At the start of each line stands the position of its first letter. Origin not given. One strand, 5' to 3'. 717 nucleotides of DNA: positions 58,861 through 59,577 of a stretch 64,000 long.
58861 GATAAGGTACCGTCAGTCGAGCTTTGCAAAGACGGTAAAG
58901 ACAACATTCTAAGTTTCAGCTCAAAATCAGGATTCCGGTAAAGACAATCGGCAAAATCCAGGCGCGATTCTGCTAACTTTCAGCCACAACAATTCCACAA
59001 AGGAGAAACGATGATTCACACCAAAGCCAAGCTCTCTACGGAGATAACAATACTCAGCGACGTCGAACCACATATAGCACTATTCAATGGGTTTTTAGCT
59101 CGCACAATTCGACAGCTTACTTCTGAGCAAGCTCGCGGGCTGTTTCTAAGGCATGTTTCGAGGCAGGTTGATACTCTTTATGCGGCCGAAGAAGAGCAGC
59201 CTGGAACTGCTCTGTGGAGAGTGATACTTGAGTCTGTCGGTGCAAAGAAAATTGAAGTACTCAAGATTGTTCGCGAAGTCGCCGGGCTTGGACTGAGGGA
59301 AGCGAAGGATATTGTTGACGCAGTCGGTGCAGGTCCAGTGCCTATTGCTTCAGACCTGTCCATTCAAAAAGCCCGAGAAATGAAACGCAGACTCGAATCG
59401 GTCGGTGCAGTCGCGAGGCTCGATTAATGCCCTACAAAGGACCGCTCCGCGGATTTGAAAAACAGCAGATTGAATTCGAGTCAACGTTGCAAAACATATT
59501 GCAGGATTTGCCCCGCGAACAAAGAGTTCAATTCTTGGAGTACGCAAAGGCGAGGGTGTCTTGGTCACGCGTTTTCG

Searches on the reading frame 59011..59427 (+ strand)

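Call 70: search_protein_families(library=ncbifam, proteins=[window:59011-59427:+], max_evalue=0.001)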
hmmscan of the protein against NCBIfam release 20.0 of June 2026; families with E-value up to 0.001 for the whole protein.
window:59011-59427:+ (138 aa): 1 family
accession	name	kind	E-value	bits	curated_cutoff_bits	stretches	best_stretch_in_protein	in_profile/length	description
TIGR00855.1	L12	equivalog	5.9e-17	62.2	84.4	1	60-135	50-122/125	50S ribosomal protein L7/L12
